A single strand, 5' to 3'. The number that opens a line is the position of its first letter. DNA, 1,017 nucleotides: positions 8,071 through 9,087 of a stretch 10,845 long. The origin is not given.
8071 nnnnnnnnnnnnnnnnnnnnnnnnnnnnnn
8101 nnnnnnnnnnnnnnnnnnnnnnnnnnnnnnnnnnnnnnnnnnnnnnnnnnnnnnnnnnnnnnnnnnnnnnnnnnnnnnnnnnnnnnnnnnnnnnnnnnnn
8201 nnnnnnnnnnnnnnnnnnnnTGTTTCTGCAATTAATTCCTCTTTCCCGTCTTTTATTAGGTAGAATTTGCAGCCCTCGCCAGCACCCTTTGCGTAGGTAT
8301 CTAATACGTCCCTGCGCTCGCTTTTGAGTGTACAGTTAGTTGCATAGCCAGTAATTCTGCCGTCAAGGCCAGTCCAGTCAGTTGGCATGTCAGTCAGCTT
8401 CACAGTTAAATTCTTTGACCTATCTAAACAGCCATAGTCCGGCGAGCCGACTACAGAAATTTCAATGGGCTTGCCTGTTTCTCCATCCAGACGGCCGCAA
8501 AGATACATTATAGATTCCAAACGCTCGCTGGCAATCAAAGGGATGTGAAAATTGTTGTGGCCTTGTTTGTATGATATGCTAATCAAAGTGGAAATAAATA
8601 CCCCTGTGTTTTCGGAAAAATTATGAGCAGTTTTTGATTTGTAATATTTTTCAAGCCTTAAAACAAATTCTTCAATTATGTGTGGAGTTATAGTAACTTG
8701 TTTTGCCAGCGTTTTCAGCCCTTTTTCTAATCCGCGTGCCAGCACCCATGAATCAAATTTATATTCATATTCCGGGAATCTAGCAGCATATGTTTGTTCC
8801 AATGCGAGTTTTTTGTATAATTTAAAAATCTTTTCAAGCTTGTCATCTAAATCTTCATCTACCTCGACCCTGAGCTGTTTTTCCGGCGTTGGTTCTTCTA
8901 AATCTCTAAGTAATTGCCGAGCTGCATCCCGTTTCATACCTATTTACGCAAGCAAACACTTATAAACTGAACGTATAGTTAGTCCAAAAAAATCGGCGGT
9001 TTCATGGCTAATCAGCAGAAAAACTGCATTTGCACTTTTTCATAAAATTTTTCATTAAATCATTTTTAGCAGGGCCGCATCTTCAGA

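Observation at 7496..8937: Translationally coupled tandem paralogs of an unrecognised protein family directly upstream of the structured RNA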

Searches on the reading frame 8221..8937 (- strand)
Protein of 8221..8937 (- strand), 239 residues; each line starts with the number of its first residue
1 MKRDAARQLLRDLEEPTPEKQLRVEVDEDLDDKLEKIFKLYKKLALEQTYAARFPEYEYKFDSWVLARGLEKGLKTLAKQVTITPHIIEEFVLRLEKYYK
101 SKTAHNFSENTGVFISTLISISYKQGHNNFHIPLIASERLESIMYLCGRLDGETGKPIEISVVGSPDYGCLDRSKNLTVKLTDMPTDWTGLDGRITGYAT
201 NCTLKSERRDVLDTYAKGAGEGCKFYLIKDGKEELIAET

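Call 5: search_protein_families(library=pfam, proteins=[window:8221-8937:-], max_evalue=10)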
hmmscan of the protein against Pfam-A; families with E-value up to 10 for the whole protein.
window:8221-8937:- (239 aa): 3 families
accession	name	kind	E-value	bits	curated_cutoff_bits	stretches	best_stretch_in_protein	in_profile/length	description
PF21737.2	DUF6865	-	0.073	13.5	23.2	1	101-125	41-65/71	Family of unknown function (DUF6865)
PF15627.12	CEP76-C2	-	0.1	12.6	27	1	79-164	54-135/157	CEP76 C2 domain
PF23159.1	WH_Rok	-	0.13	12.8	27.6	1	3-45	2-44/58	Repressor Rok winged helix domain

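Call 8: search_protein_families(library=ncbifam, proteins=[window:8221-8937:-], max_evalue=10)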
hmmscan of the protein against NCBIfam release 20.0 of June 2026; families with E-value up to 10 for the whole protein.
window:8221-8937:- (239 aa): 0 families

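Call 9: search_protein_families(library=padloc, proteins=[window:8221-8937:-], max_evalue=10)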
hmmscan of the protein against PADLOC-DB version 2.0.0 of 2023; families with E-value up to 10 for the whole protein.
window:8221-8937:- (239 aa): 0 families

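Call 10: search_solved_structures(query=window:8221-8937:-, max_evalue=10)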
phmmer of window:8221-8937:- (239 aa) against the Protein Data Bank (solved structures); distinct sequences matched with E-value up to 10: 2.
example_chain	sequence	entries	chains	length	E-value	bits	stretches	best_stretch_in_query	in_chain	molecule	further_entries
7unb_F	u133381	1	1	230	0.44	13.6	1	114-169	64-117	RUPA-117 Fab heavy chain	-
7uxl_F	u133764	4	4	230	1.1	12.3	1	116-169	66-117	RUPA-44 Fab Heavy chain | RUPA-44 heavy chain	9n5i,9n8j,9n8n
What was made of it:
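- Tried and rejected: Direct scans of A and B against Pfam, NCBIfam, PADLOC and PDB sequences found nothing (calls 5, 8, 9, 10).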

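Call 11: find_homologous_proteins(query=window:8221-8937:-)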
Query window:8221-8937:- (239 aa): 1 proteins with E <= 0.001 among 773 candidates.
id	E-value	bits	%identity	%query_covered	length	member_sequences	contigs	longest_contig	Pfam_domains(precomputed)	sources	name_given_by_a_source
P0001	2.6e-156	536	100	100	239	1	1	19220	-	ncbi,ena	-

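Call 13: find_encoding_contigs(protein=P0001, flank=10000)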
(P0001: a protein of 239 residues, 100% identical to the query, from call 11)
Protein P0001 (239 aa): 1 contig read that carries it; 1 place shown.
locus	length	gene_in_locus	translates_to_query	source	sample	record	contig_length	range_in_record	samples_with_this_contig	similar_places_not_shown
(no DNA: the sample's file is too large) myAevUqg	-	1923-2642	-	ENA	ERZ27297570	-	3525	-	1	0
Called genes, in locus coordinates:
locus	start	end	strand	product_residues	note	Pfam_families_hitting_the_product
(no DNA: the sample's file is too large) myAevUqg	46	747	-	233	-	-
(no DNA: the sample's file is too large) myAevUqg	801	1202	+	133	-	-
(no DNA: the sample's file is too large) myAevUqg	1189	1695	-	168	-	-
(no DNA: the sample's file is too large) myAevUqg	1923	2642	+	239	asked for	-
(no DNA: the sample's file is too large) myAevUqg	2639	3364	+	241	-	-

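Call 21: predict_structure(alignment_id=A1)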
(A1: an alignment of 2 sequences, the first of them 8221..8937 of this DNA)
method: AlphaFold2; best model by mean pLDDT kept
length: 239 residues; sequences in the alignment: 2
mean_pLDDT: 62.5   pTM: 0.63
mean pLDDT of the five models: 62.5, 60.6, 60.2, 57.1, 56.5
residues with pLDDT >= 90: 4; 70-90: 88; 50-70: 80; < 50: 67
segments of 3 or more residues with pLDDT < 50: 1-26, 49-66, 102-106, 184-198
pLDDT, mean of each block of 10 residues (from residue 1): 42 39 48 81 61 36 48 70 84 72 52 78 82 62 58 61 59 58 46 44 77 74 84 86
secondary structure, 60 per line:
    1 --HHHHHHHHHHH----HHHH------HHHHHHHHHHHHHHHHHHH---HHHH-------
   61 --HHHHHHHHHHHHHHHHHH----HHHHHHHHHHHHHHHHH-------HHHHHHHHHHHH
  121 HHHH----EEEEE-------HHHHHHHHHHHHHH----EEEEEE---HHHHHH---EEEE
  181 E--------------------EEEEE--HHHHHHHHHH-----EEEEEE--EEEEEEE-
elements in order: H3-13 H18-21 H28-46 H50-53 H63-80 H85-101 H109-124 E129-133 H141-154 E159-164 H168-173 E177-181 E202-206 H209-218 E224-229 E232-238
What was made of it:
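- Tried and rejected: AF2 with the two paralogs alone gave a poor model, pLDDT 62 (call 21).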

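Call 22: search_protein_representatives(alignment_id=A1)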
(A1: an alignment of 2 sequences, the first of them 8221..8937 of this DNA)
Query: 2 sequences, 257 profile positions. Proteins with E-value up to 0.001 (for the whole library): 487; up to 1e-10: 109; up to 1e-30: 5. The best 150 are listed.
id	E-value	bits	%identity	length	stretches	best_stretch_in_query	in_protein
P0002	9.0e-132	454.6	-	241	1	1-257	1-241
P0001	2.7e-130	449.7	-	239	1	1-253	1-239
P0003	1.7e-31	125.9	-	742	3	84-211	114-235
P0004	3.3e-31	125.0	-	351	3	4-216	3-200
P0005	3.3e-31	125.0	-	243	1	3-247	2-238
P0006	6.9e-28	114.1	-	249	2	99-253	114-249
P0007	1.1e-26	110.2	-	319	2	4-186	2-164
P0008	2.8e-26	108.9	-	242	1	4-252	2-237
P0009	3.2e-26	108.7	-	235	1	4-247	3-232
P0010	1.7e-23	99.7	-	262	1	1-253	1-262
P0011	1.9e-22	96.3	-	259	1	1-248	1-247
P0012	2.6e-22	95.8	-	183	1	4-185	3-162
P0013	1.7e-21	93.2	-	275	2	6-186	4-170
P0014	3.4e-20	88.9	-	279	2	3-182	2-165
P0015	4.6e-20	88.5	-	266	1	4-166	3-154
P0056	6.2e-14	68.4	-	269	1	71-251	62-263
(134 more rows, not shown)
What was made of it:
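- Real family: 487 hits at E<=1e-3 and 109 at E<=1e-10 among 1.84 billion cluster representatives (call 22).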

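Call 25: search_protein_families(library=pfam, alignment_id=A2, max_evalue=0.01)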
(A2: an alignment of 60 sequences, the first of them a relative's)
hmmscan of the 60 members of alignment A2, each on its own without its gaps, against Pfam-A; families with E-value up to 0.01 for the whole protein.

A. member 1, P0001 (239 aa): 0 families

B. families by the number of members that match (of 60 scanned): 3 families
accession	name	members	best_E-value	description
PF01493.24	GXGXG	4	9.4e-05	GXGXG motif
PF22116.1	DUF6944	1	0.00039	Family of unknown function (DUF6944)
PF19571.5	ACT_8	1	0.0016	ACT domain pair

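Call 26: search_solved_structures(query=A2, max_evalue=1, show_alignments=2)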
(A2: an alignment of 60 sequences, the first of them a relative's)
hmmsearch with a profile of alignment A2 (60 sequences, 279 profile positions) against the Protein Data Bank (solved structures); distinct sequences matched with E-value up to 1: 15.
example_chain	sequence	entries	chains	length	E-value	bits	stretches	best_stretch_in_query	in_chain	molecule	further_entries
9sw6_K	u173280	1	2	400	1.2e-10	44.4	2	148-216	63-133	Molybdenum-containing formylmethanofuran dehydrogenase 1 subunit C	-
5t5i_C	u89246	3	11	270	1.7e-10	43.8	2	145-218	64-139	Tungsten-containing formylmethanofuran dehydrogenase 2 subunit C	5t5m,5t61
9sfi_R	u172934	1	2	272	3.4e-10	42.9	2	140-198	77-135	Tungsten-containing formylmethanofuran dehydrogenase 2 subunit C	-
8rja_C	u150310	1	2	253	5.5e-09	38.9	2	147-218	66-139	formylmethanofuran dehydrogenase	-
7bkb_I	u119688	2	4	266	9.1e-06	28.4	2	141-217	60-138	Formylmethanofuran dehydrogenase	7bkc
6s6y_C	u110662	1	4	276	0.00018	24.1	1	164-217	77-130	Formylmethanofuran dehydrogenase subunit C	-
1avb_A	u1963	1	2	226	0.24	13.9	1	165-238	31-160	ARCELIN-1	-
9xtu_C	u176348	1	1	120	0.28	13.6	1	160-228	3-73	Spike protein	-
3ctn_A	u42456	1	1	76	0.44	13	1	36-89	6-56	TROPONIN C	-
1fi5_A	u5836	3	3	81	0.44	13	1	35-89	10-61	PROTEIN (TROPONIN C) | Troponin C, slow skeletal and cardiac muscles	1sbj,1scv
1xsv_A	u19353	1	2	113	0.6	12.5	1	42-91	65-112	Hypothetical UPF0122 protein SAV1236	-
1ozs_A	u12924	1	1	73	0.76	12.2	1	36-90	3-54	Troponin C, slow skeletal and cardiac muscles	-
6jv7_B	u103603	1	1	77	0.86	12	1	39-104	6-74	D-anaphylatoxin C5a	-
6jv8_A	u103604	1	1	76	0.87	12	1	39-104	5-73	Complement C5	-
4p39_A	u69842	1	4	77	0.97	11.9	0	37-88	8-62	Complement C5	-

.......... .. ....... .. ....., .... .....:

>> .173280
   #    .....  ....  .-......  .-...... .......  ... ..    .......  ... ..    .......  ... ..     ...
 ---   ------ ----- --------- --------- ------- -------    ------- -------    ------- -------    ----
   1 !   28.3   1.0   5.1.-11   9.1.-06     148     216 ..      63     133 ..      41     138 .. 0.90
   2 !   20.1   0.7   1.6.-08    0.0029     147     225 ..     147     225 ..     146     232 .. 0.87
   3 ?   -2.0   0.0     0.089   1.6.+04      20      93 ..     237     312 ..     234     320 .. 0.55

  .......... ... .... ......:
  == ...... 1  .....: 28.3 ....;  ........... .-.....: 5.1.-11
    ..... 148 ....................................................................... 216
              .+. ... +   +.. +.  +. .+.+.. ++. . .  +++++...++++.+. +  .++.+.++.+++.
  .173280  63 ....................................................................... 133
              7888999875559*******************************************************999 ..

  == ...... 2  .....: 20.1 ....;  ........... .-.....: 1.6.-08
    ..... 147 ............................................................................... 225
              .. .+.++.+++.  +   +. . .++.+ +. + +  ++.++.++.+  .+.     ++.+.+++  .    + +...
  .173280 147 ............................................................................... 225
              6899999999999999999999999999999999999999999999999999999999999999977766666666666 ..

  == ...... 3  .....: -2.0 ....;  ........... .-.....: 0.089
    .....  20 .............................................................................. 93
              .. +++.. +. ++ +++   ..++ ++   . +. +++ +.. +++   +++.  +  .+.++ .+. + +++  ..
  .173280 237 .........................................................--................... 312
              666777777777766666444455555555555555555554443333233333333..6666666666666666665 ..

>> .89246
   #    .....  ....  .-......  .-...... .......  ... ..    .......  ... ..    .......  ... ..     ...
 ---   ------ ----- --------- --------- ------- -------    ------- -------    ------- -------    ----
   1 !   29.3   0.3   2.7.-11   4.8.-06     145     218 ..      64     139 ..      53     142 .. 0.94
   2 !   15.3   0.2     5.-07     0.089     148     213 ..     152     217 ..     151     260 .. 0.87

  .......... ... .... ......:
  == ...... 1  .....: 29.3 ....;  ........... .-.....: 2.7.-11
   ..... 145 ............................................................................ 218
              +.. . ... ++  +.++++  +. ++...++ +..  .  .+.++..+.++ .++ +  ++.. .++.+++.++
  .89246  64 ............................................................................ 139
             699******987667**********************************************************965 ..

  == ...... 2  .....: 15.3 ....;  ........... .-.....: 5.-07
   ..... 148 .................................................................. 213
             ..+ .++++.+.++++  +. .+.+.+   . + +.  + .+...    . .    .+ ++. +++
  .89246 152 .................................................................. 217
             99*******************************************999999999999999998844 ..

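Call 27: find_homologous_proteins(query=A2, max_evalue=0.00001)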
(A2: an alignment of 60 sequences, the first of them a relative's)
Query A2 (60 sequences) (239 aa, profile of the alignment): 7 proteins with E <= 0.00001 among 8000 candidates.
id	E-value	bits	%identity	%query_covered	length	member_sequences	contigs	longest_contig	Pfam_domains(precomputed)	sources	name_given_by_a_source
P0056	3.0e-73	265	25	69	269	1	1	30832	-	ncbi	-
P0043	4.3e-68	248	30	42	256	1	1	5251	-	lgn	-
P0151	6.5e-60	221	26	97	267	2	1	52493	-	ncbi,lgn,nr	ncbi:MAG: hypothetical protein HY438_02880 [DPANN group archaeon]|nr:hypothetical protein [DPANN gro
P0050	4.6e-59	218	25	52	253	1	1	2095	-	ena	-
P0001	7.0e-57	211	100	100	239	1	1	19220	-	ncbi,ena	-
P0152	3.4e-54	202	30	51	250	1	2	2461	-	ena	-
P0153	6.4e-44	168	24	31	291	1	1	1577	-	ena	-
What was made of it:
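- Tried and rejected: The word-indexed homolog search returned only the query itself (call 11), and with the profile only 7 proteins (call 27).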

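Call 29: find_encoding_contigs(protein=P0151, flank=5000, max_places=3)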
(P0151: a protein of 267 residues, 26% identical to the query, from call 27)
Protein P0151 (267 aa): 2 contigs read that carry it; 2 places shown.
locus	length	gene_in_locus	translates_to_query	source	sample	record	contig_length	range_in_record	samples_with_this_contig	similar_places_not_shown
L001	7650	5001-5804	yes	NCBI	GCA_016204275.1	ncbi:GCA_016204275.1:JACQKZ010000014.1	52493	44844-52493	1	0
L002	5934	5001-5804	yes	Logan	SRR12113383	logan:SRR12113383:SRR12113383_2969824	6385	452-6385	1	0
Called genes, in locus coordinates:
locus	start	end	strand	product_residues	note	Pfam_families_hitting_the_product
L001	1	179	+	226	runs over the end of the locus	-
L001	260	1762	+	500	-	PF17863:AAA_lid_2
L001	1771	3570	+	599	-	-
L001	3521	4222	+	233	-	-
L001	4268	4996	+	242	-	-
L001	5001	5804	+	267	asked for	-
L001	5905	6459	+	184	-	-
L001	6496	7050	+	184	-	-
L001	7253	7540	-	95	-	-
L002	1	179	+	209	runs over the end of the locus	?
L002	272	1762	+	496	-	PF17863:AAA_lid_2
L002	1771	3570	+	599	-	-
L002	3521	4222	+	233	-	-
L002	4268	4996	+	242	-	-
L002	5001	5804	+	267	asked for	-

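Call 30: find_encoding_contigs(protein=P0056, flank=5000, max_places=3)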
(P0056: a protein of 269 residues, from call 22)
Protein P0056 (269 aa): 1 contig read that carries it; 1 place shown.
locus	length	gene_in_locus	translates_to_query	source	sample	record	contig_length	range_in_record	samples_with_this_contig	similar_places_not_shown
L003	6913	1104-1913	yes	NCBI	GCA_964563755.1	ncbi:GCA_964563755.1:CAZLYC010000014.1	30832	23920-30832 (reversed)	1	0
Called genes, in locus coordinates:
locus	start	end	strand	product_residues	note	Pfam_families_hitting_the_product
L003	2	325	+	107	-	?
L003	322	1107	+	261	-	PF00560:LRR_1 (faint), PF12799:LRR_4 (weak), PF13306:LRR_5, PF12799:LRR_4 (weak)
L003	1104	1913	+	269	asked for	-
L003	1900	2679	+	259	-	-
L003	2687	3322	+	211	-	-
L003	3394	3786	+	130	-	-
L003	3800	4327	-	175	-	-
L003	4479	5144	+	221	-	-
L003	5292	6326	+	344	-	-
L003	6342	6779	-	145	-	PF04457:MJ1316 (weak)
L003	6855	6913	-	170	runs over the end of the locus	-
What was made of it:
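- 8218..8221 (-): ATGA overlap of the ORF A stop codon and the ORF B start codon (translational coupling). The same tight packing is seen in homologous arrays: a 4-nt overlap or 4-nt gap between called genes in L003 and L001 (calls 29, 30).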

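Call 46: predict_structure(alignment_id=A2)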
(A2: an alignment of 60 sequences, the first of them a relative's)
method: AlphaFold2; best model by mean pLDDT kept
length: 239 residues; sequences in the alignment: 60
mean_pLDDT: 87.1   pTM: 0.83
mean pLDDT of the five models: 87.1, 85.7, 85.4, 85.4, 85.2
residues with pLDDT >= 90: 139; 70-90: 66; 50-70: 32; < 50: 2
segments of 3 or more residues with pLDDT < 50: none
pLDDT, mean of each block of 10 residues (from residue 1): 82 84 91 96 80 53 67 90 97 89 77 95 97 78 90 98 91 97 78 76 96 93 98 98
secondary structure, 60 per line:
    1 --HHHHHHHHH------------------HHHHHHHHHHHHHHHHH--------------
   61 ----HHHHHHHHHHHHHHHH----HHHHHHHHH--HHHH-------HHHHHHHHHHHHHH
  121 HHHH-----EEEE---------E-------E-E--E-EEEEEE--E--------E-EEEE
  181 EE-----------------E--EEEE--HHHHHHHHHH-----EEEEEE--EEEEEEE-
elements in order: H3-11 H30-46 H65-80 H85-93 H96-99 H107-124 E130-133 E158-163 E177-182 E203-206 H209-218 E224-229 E232-238
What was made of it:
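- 8218..8937 (-): ORF A, 239 aa. Family member with a helical N-domain (about residues 1-125) and a shortened beta-helix plus alpha/beta cap. AF2 model with a 60-sequence alignment: pLDDT 87, pTM 0.83 (call 46).
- The AF2 model has pLDDT 87 (call 46).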

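Call 51: fold_search(model_id=the predicted structure, library=pdb)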
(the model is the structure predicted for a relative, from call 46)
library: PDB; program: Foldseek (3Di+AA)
matches with E <= 10: 120; with E <= 0.001: 0
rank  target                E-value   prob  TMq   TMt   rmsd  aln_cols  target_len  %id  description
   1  6w5q_H                1.1e+00  0.06  0.11  0.20  13.1       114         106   10  Structure of the globular C-terminal domain of P. aeruginosa LpoP (released 2020-05-06)
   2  3qfe_A                1.3e+00  0.05  0.17  0.15  14.1       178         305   12  Crystal structures of a putative dihydrodipicolinate synthase family protein from Coccidioides immitis (released 2011-02-02)
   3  8fw2_A                1.4e+00  0.03  0.19  0.08  18.3       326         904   12  Cryo-EM structure of full-length human NLRC4 inflammasome with C11 symmetry (released 2024-01-03)
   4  4zr8_B                1.5e+00  0.05  0.18  0.13  13.8       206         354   11  Structure of uroporphyrinogen decarboxylase from Acinetobacter baumannii (released 2015-06-03)
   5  4jl0_B                1.8e+00  0.04  0.12  0.19  15.9       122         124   10  Crystal structure of PcrH in complex with the chaperone binding region of PopB (released 2013-12-11)
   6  8j6h_D                1.8e+00  0.03  0.19  0.13  15.7       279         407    9  Structure and allosteric regulation of the inosine 5'-monophosphate-specific phosphatase ISN1 from Saccharomyces cerev (released 2024-03-06)
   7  6w5q_B                1.9e+00  0.04  0.13  0.24  13.5       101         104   12  Structure of the globular C-terminal domain of P. aeruginosa LpoP (released 2020-05-06)
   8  6w5q_A                2.0e+00  0.04  0.11  0.21  14.2       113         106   12  Structure of the globular C-terminal domain of P. aeruginosa LpoP (released 2020-05-06)
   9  4ay8_A                2.3e+00  0.05  0.23  0.19  11.3       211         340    9  SeMet-derivative of a methyltransferase from M. mazei (released 2012-10-31)
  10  2hk0_A                2.3e+00  0.03  0.20  0.17  16.8       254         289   14  Crystal structure of D-psicose 3-epimerase (DPEase) in the absence of substrate (released 2006-08-29)
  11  4zi3_D                2.5e+00  0.10  0.21  0.32  11.8       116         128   13  BART-like domain of BARTL1/CCDC104 aa1-133 in complex with Arl3FL bound to GppNHp in P1 21 1 (released 2016-03-23)
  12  9ar4_A                2.5e+00  0.06  0.15  0.04  20.1       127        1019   15  CryoEM structure of ThermoCas9 in post-cleavage state bound with the DNA containing NNNNCCA PAM (released 2025-02-26)
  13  6w5q_C                2.7e+00  0.03  0.12  0.20  12.7       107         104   11  Structure of the globular C-terminal domain of P. aeruginosa LpoP (released 2020-05-06)
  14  3s5n                  2.7e+00  0.03  0.19  0.18  15.3       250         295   12  Crystal Structure of Human 4-hydroxy-2-oxoglutarate Aldolase (released 2011-10-26)
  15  6vdu_A                2.9e+00  0.08  0.19  0.30  14.2       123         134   16  Crystal Structure of Dehaloperoxidase B in Complex with cofactor Iron(III) Deuteroporphyrin IX and Substrate Trichloro (released 2020-12-30)
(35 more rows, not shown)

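Call 56: fold_search(model_id=the predicted structure, library=viral)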
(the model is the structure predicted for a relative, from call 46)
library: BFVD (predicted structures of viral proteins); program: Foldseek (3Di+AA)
matches with E <= 10: 105; with E <= 0.001: 0
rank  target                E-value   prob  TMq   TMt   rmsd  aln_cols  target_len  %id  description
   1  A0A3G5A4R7            7.9e-01  0.07  0.21  0.11  16.6       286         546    9  Uncharacterized protein [Homavirus sp.]
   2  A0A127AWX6            8.9e-01  0.35  0.26  0.47   8.0       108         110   13  Uncharacterized protein [Bacillus phage SP-15]
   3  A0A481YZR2            8.9e-01  0.12  0.16  0.08  18.5       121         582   15  Uncharacterized protein [Mimivirus LCMiAC01]
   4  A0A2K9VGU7            1.4e+00  0.10  0.18  0.24  20.4       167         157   10  (no name in the UniProt tables at hand)
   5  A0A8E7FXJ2            1.8e+00  0.03  0.18  0.07  12.6       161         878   16  (no name in the UniProt tables at hand)
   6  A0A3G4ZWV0            2.0e+00  0.09  0.18  0.20  12.4       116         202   11  Uncharacterized protein [Faunusvirus sp.]
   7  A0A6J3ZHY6            2.0e+00  0.02  0.15  0.14  18.6       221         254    9  (no name in the UniProt tables at hand)
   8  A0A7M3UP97            2.1e+00  0.04  0.14  0.05  19.7       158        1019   12  Replication origin-binding protein domain-containing protein [Pyramimonas orientalis virus]
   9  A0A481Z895            2.1e+00  0.02  0.13  0.09  18.5       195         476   12  Glycosyltransferase [Pithovirus LCPAC304]
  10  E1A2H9                2.2e+00  0.03  0.13  0.19  24.9       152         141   12  Uncharacterized protein [Aeromonas phage phiAS5]
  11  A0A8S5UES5            2.4e+00  0.05  0.14  0.13  14.3       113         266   14  Uncharacterized protein [Siphoviridae sp. ctX5W26]
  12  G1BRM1                3.0e+00  0.08  0.15  0.31  14.0       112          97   13  Uncharacterized protein [Mycobacterium phage Send513]
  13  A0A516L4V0            3.2e+00  0.04  0.14  0.24  14.0       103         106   16  (no name in the UniProt tables at hand)
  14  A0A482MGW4            3.2e+00  0.03  0.14  0.18  16.2       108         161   17  Uncharacterized protein [Serratia phage Serbin]
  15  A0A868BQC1            3.2e+00  0.02  0.13  0.15  17.1       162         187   11  (no name in the UniProt tables at hand)
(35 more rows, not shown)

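Call 58: search_protein_families(library=pfam, proteins=[L001:272-1759:+, L001:1771-3567:+], max_evalue=0.01)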
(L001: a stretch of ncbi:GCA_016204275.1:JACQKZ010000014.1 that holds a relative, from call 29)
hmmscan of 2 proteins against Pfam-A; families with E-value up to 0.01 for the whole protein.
L001:272-1759:+ (496 aa): 4 families
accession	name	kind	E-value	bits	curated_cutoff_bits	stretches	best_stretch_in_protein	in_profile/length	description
PF17863.7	AAA_lid_2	-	1.4e-08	34.8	22.7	1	349-399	7-57/74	AAA lid domain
PF07728.20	AAA_5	-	4e-05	24.1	22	1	54-188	2-139/139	AAA domain (dynein-related subfamily)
PF00004.35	AAA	-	0.00015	22.6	21.2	1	54-195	1-130/131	ATPase family associated with various cellular activities (AAA)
PF00158.32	Sigma54_activat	-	0.0055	16.8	20.2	0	53-155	24-125/168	Sigma-54 interaction domain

L001:1771-3567:+ (599 aa): 1 family
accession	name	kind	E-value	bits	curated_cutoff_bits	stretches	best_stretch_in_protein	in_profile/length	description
PF13519.12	VWA_2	-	1.9e-05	25.6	27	1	378-454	1-81/107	von Willebrand factor type A domain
